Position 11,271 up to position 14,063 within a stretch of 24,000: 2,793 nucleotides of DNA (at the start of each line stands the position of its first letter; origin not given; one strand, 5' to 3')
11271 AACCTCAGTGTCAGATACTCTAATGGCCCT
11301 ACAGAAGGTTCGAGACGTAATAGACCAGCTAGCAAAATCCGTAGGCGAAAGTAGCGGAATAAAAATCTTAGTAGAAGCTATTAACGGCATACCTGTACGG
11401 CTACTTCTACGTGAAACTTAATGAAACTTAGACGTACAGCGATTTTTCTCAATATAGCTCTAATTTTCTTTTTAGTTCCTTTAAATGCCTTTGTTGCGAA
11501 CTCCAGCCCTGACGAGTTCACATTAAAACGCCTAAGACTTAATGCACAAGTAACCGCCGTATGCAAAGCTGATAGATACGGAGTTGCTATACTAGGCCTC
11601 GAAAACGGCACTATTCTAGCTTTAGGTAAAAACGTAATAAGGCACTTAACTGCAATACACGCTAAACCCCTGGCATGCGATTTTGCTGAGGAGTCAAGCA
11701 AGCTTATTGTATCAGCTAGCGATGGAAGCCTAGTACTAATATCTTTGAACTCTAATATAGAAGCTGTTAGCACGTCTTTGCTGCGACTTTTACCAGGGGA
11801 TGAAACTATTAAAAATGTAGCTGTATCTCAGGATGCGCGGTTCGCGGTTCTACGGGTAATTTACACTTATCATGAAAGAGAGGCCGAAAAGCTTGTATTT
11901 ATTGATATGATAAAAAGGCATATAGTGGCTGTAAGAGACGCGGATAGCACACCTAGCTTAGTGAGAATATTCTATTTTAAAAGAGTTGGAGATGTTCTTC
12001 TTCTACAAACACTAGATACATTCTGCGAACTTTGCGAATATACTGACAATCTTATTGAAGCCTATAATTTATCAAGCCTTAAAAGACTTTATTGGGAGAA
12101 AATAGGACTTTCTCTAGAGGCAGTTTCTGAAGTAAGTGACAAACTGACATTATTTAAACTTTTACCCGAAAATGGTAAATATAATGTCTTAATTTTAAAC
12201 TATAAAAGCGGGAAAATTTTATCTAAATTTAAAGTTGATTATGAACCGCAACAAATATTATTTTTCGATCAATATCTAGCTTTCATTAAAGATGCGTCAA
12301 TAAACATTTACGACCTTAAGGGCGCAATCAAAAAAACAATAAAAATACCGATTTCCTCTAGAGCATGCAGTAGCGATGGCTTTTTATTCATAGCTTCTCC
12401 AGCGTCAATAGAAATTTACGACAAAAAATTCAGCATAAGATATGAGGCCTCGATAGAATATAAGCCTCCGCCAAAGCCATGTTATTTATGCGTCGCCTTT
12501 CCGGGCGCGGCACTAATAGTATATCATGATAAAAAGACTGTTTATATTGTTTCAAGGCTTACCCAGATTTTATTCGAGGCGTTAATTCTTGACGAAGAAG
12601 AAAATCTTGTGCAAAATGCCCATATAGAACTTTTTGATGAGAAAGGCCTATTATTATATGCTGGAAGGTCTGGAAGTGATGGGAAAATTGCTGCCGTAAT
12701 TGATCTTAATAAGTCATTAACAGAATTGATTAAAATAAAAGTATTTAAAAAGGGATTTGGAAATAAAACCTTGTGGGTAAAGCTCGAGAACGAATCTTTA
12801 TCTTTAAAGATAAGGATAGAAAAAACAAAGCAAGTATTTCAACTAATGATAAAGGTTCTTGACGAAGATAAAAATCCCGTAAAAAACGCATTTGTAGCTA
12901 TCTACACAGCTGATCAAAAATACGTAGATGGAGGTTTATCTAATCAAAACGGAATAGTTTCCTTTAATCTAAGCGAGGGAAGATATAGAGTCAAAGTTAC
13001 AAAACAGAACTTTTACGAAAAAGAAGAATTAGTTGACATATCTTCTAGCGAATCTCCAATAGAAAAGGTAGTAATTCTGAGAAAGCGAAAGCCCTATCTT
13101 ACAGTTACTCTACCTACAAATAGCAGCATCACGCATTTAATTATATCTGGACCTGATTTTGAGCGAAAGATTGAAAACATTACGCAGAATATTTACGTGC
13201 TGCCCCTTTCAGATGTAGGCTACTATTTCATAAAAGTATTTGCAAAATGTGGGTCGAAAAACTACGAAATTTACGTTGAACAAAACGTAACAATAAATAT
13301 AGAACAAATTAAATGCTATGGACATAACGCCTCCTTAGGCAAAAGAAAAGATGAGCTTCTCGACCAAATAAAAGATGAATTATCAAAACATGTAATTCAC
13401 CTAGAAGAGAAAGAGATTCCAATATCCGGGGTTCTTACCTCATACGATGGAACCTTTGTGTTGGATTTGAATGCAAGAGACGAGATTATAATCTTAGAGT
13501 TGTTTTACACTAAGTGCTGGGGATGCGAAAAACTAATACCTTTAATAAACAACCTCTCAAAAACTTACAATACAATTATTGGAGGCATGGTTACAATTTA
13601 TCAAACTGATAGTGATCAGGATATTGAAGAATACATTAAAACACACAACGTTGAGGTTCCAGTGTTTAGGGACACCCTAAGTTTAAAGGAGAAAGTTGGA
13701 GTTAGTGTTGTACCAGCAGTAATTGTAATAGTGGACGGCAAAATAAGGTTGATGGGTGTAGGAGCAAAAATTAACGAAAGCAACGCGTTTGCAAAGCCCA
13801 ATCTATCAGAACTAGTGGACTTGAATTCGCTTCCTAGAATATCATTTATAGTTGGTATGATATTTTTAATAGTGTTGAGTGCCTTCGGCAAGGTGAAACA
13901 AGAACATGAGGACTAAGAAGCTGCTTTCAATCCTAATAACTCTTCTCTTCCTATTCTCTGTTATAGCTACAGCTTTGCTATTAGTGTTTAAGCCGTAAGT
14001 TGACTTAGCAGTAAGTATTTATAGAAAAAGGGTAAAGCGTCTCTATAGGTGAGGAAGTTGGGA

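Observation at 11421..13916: Surface-anchored beta-propeller + CarboxypepD_reg + CWGC-thioredoxin fusion: candidate extracytoplasmic thiol-disulfide system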

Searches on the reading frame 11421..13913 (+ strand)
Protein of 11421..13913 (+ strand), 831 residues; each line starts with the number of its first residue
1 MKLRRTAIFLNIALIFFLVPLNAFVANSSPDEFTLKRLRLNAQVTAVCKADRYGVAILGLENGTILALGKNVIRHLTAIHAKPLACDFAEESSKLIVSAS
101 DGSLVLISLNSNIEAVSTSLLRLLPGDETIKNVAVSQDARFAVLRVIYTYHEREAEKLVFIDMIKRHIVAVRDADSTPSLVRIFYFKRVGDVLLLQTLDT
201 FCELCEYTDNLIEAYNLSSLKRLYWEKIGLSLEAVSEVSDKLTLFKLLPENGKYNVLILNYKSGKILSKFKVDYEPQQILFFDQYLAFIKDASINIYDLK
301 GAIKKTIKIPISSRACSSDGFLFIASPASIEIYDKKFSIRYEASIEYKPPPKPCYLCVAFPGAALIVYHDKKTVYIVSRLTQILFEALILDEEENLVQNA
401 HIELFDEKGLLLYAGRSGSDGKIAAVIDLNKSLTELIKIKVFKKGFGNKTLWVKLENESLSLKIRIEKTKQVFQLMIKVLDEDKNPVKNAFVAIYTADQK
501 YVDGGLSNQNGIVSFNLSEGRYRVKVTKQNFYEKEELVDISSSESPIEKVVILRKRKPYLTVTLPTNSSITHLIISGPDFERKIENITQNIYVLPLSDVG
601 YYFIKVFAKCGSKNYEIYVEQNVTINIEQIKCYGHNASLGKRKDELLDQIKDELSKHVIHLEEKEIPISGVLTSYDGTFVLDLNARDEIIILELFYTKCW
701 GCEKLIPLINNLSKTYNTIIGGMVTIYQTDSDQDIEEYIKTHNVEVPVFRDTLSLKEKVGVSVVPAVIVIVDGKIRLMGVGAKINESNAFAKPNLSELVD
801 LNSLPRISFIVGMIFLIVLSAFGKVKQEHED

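Call 3: search_protein_families(library=pfam, proteins=[window:11421-13913:+], max_evalue=1)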
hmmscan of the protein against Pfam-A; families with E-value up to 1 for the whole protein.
window:11421-13913:+ (831 aa): 9 families
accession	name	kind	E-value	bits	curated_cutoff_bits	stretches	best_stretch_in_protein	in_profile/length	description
PF13620.12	CarboxypepD_reg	-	4e-08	33.9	32.3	1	478-542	5-71/82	Carboxypeptidase regulatory-like domain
PF00085.26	Thioredoxin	-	0.0033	17.8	23.5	1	676-737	7-64/103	Thioredoxin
PF11974.14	bMG3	-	0.0033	17.8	34.9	1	483-518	24-59/103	Bacterial alpha-2-macroglobulin MG3 domain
PF13905.12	Thioredoxin_8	-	0.0046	17.7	27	1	689-770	3-88/94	Thioredoxin-like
PF17210.9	SdrD_B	-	0.011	16.3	29.7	1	481-532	18-70/112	SdrD B-like domain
PF17789.7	MG4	-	0.016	15.8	24.7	1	473-517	16-60/95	Macroglobulin domain MG4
PF02369.22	Big_1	-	0.034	14.7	34.9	1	471-520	17-69/93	Bacterial Ig-like domain (group 1)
PF07210.18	DUF1416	-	0.13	12.6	23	0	465-531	13-77/97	Protein of unknown function (DUF1416)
PF24025.1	Ig_DR_A0283-like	-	0.44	11.3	27.1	0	473-526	7-62/102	DR_A0283-like, Ig-like domain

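Call 4: search_protein_families(library=ncbifam, proteins=[window:11421-13913:+], max_evalue=1)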
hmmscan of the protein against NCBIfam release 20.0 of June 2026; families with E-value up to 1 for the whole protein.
window:11421-13913:+ (831 aa): 4 families
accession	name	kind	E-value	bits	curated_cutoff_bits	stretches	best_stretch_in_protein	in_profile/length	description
NF002854.0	PRK03147.1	subfamily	1.5e-06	28.2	170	1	684-785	59-162/176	thiol-disulfide oxidoreductase ResA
TIGR01068.1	thioredoxin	equivalog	0.011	15.9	96.8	0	683-735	10-60/101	thioredoxin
NF047697.1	ThioredTrxAClost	equivalog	0.012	15.7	140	1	682-718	12-48/105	thioredoxin TrxA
NF053607.1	CHU_0125_OmpA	equivalog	0.014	13.9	620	1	480-548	433-502/639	CHU_0125 family OmpA-like outer membrane integrity protein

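Call 5: find_homologous_proteins(query=window:11421-13913:+, max_evalue=0.001)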
Query window:11421-13913:+ (831 aa): 7 proteins with E <= 0.001 among 8000 candidates.
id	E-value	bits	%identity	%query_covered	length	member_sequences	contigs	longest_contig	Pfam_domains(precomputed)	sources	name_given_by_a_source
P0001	0.0e+0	1821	100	100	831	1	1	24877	PF13620.13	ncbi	-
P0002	0.0e+0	1623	89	100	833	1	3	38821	PF13620.13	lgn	-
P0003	0.0e+0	1570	85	100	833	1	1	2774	PF13620.13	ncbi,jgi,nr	ncbi:MAG: hypothetical protein DRJ55_05925 [Thermoprotei archaeon]|nr:MAG: hypothetical protein DRJ5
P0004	0.0e+0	1176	93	69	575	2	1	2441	PF13620.13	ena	-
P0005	0.0e+0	1084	59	97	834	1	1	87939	PF11974.15,PF17802.8,PF13620.13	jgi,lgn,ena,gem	-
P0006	1.5e-90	323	30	97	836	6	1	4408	PF13715.13,PF02369.23,PF13620.13,PF17210.10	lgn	-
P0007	7.9e-88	314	30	92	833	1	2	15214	PF13715.13,PF13620.13,PF17210.10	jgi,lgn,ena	-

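Call 6: search_solved_structures(query=window:11421-13913:+, max_evalue=1, show_alignments=3)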
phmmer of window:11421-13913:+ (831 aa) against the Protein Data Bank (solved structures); distinct sequences matched with E-value up to 1: 15.
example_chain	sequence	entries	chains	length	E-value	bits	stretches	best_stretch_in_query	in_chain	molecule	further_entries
2xbi_A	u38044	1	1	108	0.019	16.4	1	685-773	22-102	THIOREDOXIN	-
2xbq_A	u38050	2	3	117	0.021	16.3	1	685-773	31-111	THIOREDOXIN | THIOREDOXINN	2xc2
4nmu_A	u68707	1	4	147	0.024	16.1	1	670-785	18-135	Thiol-disulfide oxidoreductase ResA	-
2mmn_A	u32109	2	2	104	0.14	13.5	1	684-749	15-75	Thioredoxin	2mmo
2h1b_A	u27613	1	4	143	0.17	13.3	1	686-781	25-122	Thiol-disulfide oxidoreductase resA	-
1syr_A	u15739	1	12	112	0.17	13.3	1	684-749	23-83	thioredoxin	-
1st9_A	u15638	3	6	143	0.23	12.9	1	686-781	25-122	Thiol-disulfide oxidoreductase resA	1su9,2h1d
3c73_A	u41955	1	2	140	0.23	12.9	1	686-781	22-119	Thiol-disulfide oxidoreductase resA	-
2f9s_A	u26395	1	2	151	0.24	12.8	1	686-781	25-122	Thiol-disulfide oxidoreductase resA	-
8xyw_A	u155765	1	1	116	0.26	12.7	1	687-761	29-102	De novo designed Trx-3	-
3c71_A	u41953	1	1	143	0.31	12.4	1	686-781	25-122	Thiol-disulfide oxidoreductase resA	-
2l5o_A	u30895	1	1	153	0.32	12.4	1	672-774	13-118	Putative thioredoxin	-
6fwv_A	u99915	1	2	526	0.63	11.4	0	473-528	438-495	Collagen Adhesion protein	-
4wxt_A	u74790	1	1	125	0.85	11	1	657-762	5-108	Thioredoxin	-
2yoi_A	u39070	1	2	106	0.92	10.9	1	679-733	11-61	LECA THIOREDOXIN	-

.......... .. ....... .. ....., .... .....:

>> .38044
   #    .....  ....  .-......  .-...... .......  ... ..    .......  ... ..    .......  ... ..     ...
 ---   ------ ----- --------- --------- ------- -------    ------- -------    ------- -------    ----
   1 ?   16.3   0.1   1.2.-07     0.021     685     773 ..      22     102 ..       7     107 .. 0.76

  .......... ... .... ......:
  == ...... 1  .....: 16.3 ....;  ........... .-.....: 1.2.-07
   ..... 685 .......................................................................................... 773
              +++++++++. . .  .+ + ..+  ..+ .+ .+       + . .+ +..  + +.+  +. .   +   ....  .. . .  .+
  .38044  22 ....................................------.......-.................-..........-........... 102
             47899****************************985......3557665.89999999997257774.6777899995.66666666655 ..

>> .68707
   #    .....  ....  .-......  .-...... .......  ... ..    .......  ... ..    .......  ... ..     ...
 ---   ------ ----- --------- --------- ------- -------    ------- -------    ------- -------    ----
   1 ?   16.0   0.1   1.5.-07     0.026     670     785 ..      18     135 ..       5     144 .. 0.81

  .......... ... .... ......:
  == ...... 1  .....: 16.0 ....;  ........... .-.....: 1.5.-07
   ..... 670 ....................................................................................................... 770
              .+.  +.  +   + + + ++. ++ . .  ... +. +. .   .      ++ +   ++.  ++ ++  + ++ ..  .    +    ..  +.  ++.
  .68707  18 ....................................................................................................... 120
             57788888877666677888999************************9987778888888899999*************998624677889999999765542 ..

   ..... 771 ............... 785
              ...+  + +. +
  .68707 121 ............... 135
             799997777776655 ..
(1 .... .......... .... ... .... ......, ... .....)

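Call 11: find_encoding_contigs(protein=P0005, flank=8000, max_places=3)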
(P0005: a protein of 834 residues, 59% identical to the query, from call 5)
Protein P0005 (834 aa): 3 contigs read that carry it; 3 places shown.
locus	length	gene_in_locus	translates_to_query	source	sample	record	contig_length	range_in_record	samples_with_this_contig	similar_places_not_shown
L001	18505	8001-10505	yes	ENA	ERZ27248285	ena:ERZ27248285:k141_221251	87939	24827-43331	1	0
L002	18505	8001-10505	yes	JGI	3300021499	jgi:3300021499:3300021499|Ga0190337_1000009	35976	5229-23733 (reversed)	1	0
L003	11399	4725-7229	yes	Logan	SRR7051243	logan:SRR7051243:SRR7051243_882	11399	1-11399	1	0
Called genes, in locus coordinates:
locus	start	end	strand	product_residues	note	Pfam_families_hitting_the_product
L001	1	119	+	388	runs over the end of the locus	PF00108:Thiolase_N, PF02803:Thiolase_C, PF22691:Thiolase_C_1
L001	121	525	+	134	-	PF12172:zf-ChsH2, PF01796:OB_ChsH2_C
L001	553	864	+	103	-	PF21476:PF0610-like_N, PF23470:Zn_ribbon_PF0610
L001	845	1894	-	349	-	PF02926:THUMP, PF14419:SPOUT_MTase_2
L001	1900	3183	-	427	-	PF22458:RsmF-B_ferredox (weak), PF01189:Methyltr_RsmB-F, PF13847:Methyltransf_31 (weak)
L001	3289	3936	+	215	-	-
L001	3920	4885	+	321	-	-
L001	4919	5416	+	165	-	PF25213:HVO_A0261_N (faint), PF12840:HTH_20 (weak), PF13412:HTH_24 (weak), PF01022:HTH_5, PF01047:MarR (weak), PF01978:TrmB (faint), PF12802:MarR_2 (faint)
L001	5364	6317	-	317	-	PF24038:DUF7347, PF12840:HTH_20 (weak)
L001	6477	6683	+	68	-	-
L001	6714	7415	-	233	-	-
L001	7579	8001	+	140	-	-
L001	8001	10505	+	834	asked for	PF11974:bMG3 (faint), PF17802:SpaA (faint), PF13620:CarboxypepD_reg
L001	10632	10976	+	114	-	PF03297:Ribosomal_S25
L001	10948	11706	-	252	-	PF22511:PBP2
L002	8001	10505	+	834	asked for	PF11974:bMG3 (faint), PF17802:SpaA (faint), PF13620:CarboxypepD_reg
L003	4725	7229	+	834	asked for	PF11974:bMG3 (faint), PF17802:SpaA (faint), PF13620:CarboxypepD_reg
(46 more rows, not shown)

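Call 12: find_encoding_contigs(protein=P0007, flank=8000, max_places=3)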
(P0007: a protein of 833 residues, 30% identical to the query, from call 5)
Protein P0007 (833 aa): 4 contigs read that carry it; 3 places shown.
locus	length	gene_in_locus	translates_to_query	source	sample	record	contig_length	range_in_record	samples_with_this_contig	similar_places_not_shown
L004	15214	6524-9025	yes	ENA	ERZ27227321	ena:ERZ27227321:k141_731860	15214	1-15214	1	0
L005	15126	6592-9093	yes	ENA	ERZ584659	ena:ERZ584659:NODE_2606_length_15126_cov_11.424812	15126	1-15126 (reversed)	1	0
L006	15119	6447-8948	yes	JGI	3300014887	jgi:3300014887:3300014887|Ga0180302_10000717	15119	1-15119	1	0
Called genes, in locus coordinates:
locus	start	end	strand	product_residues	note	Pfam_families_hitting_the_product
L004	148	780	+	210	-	-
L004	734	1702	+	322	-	-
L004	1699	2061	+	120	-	-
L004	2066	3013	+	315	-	PF14520:HHH_5, PF00154:RecA_N (weak), PF13481:AAA_25, PF06745:ATPase, PF08423:Rad51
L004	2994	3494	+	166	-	-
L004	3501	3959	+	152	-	PF25213:HVO_A0261_N, PF01022:HTH_5, PF01047:MarR (weak), PF12802:MarR_2 (weak), PF12840:HTH_20, PF13412:HTH_24, PF01978:TrmB (weak), PF08279:HTH_11 (weak), +2 more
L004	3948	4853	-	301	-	-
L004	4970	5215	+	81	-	-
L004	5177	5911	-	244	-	-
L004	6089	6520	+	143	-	-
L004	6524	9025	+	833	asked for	PF13620:CarboxypepD_reg, PF13715:CarbopepD_reg_2 (faint), PF13620:CarboxypepD_reg, PF17210:SdrD_B (weak)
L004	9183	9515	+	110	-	PF03297:Ribosomal_S25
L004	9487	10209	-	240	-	PF22511:PBP2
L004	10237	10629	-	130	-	PF05402:PqqD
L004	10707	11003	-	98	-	-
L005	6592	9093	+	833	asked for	PF13620:CarboxypepD_reg, PF13715:CarbopepD_reg_2 (faint), PF13620:CarboxypepD_reg, PF17210:SdrD_B (weak)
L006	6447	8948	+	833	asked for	PF13620:CarboxypepD_reg, PF13715:CarbopepD_reg_2 (faint), PF13620:CarboxypepD_reg, PF17210:SdrD_B (weak)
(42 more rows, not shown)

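Call 13: find_encoding_contigs(protein=P0002, flank=8000, max_places=3)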
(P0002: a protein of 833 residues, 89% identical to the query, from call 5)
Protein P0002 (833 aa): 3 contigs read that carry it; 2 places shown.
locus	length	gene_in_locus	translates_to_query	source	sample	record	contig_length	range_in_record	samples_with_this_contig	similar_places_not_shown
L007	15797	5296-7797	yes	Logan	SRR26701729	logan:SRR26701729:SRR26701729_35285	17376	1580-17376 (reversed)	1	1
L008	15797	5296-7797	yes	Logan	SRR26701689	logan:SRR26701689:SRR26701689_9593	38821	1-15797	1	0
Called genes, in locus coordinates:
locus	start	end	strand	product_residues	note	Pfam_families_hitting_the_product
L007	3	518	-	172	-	?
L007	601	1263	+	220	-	-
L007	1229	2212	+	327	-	-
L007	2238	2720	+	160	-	PF25213:HVO_A0261_N, PF12840:HTH_20 (weak), PF01022:HTH_5, PF01047:MarR, PF12802:MarR_2 (weak), PF13412:HTH_24 (weak)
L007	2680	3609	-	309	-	PF24038:DUF7347, PF12840:HTH_20 (faint)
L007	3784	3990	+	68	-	-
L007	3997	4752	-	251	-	-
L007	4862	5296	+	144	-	-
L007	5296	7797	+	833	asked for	PF13620:CarboxypepD_reg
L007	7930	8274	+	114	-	PF03297:Ribosomal_S25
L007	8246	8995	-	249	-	PF22511:PBP2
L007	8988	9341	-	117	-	PF05402:PqqD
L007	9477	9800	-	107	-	-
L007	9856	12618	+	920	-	PF00270:DEAD, PF04851:ResIII, PF00271:Helicase_C, PF19306:WHD_Lhr, PF08494:DEAD_assoc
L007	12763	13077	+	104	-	-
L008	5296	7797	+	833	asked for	PF13620:CarboxypepD_reg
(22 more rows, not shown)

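Call 23: search_protein_families(library=pfam, alignment_id=A1, max_evalue=0.1)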
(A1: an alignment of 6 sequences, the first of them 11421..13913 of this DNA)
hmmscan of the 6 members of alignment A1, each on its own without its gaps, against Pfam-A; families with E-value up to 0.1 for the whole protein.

A. member 1, window:11421-13913:+ (831 aa): 7 families
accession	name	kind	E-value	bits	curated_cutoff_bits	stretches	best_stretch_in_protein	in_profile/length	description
PF13620.12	CarboxypepD_reg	-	4e-08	33.9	32.3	1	478-542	5-71/82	Carboxypeptidase regulatory-like domain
PF00085.26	Thioredoxin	-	0.0033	17.8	23.5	1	676-737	7-64/103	Thioredoxin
PF11974.14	bMG3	-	0.0033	17.8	34.9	0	483-518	24-59/103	Bacterial alpha-2-macroglobulin MG3 domain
PF13905.12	Thioredoxin_8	-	0.0046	17.7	27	1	689-770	3-88/94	Thioredoxin-like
PF17210.9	SdrD_B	-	0.011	16.3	29.7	1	481-532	18-70/112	SdrD B-like domain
PF17789.7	MG4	-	0.016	15.8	24.7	1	473-517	16-60/95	Macroglobulin domain MG4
PF02369.22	Big_1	-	0.034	14.7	34.9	0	471-520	17-69/93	Bacterial Ig-like domain (group 1)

B. families by the number of members that match (of 6 scanned): 26 families (the first 25 are shown)
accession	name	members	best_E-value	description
PF13620.12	CarboxypepD_reg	6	7.3e-22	Carboxypeptidase regulatory-like domain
PF17210.9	SdrD_B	6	1.7e-08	SdrD B-like domain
PF02369.22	Big_1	6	1.1e-07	Bacterial Ig-like domain (group 1)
PF13905.12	Thioredoxin_8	6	0.00049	Thioredoxin-like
PF11974.14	bMG3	5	3.8e-06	Bacterial alpha-2-macroglobulin MG3 domain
PF00085.26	Thioredoxin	5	0.0015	Thioredoxin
PF17789.7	MG4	4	0.0023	Macroglobulin domain MG4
PF17802.7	SpaA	3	6.8e-07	Prealbumin-like fold domain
PF13715.12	CarbopepD_reg_2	2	6.1e-13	CarboxypepD_reg-like domain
PF00578.27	AhpC-TSA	2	7.4e-05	AhpC/TSA family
PF08308.17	PEGA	2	0.0045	PEGA domain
PF08534.16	Redoxin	2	0.0073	Redoxin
PF13728.12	TraF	2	0.01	F plasmid transfer operon protein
PF00775.27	Dioxygenase_C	2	0.02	Dioxygenase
PF24025.1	Ig_DR_A0283-like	2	0.037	DR_A0283-like, Ig-like domain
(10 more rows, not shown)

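Call 24: search_protein_representatives(alignment_id=A1)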
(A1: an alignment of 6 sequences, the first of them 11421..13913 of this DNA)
Query: 6 sequences, 834 profile positions. Proteins with E-value up to 0.001 (for the whole library): 5214; up to 1e-10: 1051; up to 1e-30: 104. The best 150 are listed.
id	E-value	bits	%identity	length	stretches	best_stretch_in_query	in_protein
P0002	0.0e+00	1490.4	-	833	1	1-834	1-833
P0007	0.0e+00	1230.8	-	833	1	1-834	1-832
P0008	7.4e-193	659.5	-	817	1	14-825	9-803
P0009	5.0e-152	524.4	-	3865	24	396-556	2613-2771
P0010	2.8e-148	512.0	-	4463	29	391-570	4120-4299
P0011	9.8e-138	477.1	-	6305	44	388-545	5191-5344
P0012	1.1e-129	450.5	-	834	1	15-820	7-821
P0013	1.8e-112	393.5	-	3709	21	390-542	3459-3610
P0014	2.2e-106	373.4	-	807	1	22-785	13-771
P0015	1.1e-100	354.5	-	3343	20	379-554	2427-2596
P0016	3.0e-97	343.2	-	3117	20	393-554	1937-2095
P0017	6.4e-96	338.8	-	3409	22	386-594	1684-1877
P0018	2.0e-94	333.9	-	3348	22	386-557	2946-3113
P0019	8.1e-89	315.3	-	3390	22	397-548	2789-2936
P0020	7.0e-85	302.3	-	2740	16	394-541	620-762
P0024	4.1e-72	260.1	-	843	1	27-822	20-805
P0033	1.1e-64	235.4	-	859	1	4-822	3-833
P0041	2.0e-58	214.8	-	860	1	4-824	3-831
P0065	9.7e-41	156.3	-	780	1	95-796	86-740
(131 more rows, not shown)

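Call 26: predict_structure(alignment_id=A1)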
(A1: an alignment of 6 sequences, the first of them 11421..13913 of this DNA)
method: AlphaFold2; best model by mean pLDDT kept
length: 831 residues; sequences in the alignment: 6
mean_pLDDT: 69.1   pTM: 0.47
mean pLDDT of the five models: 69.1, 64.1, 60.7, 60.2, 57.4
residues with pLDDT >= 90: 41; 70-90: 485; 50-70: 150; < 50: 155
segments of 3 or more residues with pLDDT < 50: 1-7, 9-31, 174-242, 262-264, 632-641, 781-809, 822-831
pLDDT, mean of each block of 10 residues (from residue 1): 44 39 28 78 87 87 90 86 85 88 89 88 77 71 72 67 74 42 34 32 26 25 24 41 52 65 60 74 78 84 85 79 84 83 71 71 80 84 83 85 77 83 77 66 75 71 77 80 84 79 75 79 84 84 72 81 77 83 82 81 82 79 79 42 64 63 68 80 76 69 66 71 74 78 81 76 68 72 33 27 37 55 36 26
secondary structure, 60 per line:
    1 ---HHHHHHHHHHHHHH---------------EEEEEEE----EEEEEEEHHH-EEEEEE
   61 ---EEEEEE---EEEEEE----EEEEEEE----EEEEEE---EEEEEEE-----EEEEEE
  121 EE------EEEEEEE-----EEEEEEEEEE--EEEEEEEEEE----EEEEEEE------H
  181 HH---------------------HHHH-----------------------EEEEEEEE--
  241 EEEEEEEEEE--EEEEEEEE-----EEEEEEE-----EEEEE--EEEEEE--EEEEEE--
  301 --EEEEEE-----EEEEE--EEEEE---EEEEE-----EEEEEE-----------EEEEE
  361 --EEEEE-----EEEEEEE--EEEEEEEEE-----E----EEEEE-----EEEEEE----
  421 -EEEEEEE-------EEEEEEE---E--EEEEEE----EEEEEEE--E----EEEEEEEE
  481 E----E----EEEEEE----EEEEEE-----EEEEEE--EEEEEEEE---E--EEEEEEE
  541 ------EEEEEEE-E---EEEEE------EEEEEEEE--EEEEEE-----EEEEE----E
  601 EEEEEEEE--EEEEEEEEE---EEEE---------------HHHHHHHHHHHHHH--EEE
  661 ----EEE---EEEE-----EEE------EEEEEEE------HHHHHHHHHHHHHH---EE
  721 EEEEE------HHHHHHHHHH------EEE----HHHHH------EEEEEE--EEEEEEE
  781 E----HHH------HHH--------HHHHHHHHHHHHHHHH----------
elements in order (helices of 4 or more, strands of 3 or more residues): H4-17 E33-39 E44-50 E55-60 E64-69 E73-78 E83-89 E94-99 E103-109 E115-122 E129-135 E141-150 E153-162 E167-173 H204-207 E231-238 E241-250 E253-260 E266-272 E278-282 E285-290 E293-298 E303-308 E314-318 E321-325 E329-333 E339-344 E356-360 E363-367 E373-379 E382-390 E401-405 E411-416 E422-428 E436-442 E449-454 E459-465 E473-481 E491-496 E501-506 E512-517 E520-527 E534-540 E547-553 E559-563 E570-577 E580-585 E591-595 E600-608 E611-619 E623-626 H642-655 E658-660 E665-667 E671-674 E680-682 E689-695 H702-715 E719-725 H732-741 E748-750 H755-759 E766-771 E774-781 H806-821
